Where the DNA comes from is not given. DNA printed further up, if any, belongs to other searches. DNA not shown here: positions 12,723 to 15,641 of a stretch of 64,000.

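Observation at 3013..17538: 14.5-kb single-promoter operon with one giant binding protein, two separate ABC permease pairs, and no ATPase or regulator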

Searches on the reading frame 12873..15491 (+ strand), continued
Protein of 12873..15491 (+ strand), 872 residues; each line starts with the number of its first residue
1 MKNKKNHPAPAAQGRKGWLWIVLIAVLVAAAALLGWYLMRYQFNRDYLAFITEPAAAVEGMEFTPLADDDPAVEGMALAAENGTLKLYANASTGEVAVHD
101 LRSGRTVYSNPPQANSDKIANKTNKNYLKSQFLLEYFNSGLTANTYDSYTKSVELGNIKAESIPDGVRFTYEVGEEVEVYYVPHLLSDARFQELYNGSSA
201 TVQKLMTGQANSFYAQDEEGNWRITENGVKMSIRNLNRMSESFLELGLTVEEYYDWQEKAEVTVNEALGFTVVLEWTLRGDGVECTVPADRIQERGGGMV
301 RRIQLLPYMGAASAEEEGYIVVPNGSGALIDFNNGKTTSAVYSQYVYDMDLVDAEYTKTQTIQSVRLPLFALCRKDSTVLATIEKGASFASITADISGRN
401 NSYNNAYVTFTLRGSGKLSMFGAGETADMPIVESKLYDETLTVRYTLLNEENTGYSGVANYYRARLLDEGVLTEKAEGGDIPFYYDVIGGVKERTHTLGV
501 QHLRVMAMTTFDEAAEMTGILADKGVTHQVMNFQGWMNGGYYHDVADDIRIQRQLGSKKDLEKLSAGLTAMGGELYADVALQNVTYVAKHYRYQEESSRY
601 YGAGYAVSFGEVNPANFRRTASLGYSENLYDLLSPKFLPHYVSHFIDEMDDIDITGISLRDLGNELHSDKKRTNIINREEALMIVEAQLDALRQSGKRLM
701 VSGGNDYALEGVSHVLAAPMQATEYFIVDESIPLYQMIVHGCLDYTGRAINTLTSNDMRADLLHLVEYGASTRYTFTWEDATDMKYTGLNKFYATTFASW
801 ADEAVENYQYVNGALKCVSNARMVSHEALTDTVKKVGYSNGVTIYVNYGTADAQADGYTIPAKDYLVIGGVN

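Call 70: search_solved_structures(query=L003:16689-18086:+, max_evalue=0.001)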
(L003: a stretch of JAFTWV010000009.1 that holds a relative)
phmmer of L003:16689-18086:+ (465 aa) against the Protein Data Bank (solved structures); distinct sequences matched with E-value up to 0.001: 1.
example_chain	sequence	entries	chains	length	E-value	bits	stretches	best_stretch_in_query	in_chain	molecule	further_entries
6rjy_A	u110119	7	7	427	8.2e-10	41.2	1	167-334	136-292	Arabino-oligosaccharids-binding protein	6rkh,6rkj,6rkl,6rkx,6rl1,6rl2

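Call 81: find_encoding_contigs(protein=P0003, flank=10000, max_places=1)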
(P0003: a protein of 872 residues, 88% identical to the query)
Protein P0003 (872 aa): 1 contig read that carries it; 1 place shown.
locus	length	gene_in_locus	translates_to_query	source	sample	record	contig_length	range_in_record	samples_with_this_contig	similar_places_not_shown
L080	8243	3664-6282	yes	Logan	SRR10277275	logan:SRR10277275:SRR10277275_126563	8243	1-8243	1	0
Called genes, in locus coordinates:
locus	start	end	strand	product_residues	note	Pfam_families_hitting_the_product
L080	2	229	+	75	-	?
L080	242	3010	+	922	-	PF01436:NHL, PF08450:SGL (weak), PF25021:TEN_NHL (faint), PF01436:NHL, PF14559:TPR_19 (faint)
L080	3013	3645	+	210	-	PF04893:Yip1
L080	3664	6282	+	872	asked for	PF18952:DUF5696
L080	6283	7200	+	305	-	PF00528:BPD_transp_1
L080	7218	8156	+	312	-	PF00528:BPD_transp_1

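Call 82: find_encoding_contigs(protein=P0006, flank=10000, max_places=1)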
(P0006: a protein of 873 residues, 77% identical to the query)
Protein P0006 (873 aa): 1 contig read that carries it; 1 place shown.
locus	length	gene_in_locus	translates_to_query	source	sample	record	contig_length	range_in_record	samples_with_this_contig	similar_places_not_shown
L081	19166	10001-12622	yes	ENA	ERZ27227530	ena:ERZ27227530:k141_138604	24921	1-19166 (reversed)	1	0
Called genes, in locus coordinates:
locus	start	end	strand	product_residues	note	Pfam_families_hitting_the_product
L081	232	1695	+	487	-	PF16990:CBM_35, PF02156:Glyco_hydro_26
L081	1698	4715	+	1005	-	PF01547:SBP_bac_1, PF13416:SBP_bac_8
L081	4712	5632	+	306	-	PF00528:BPD_transp_1 (weak)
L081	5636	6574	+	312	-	PF00528:BPD_transp_1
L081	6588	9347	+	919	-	PF01436:NHL, PF06739:SBBP (faint), PF08450:SGL (weak), PF25021:TEN_NHL (faint), PF01436:NHL (weak)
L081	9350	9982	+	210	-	PF04893:Yip1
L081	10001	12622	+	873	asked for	PF18952:DUF5696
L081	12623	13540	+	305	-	PF00528:BPD_transp_1 (weak)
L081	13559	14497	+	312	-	PF00528:BPD_transp_1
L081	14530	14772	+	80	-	-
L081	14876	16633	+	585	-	PF18259:CBM65_1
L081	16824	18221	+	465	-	PF01547:SBP_bac_1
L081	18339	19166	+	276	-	?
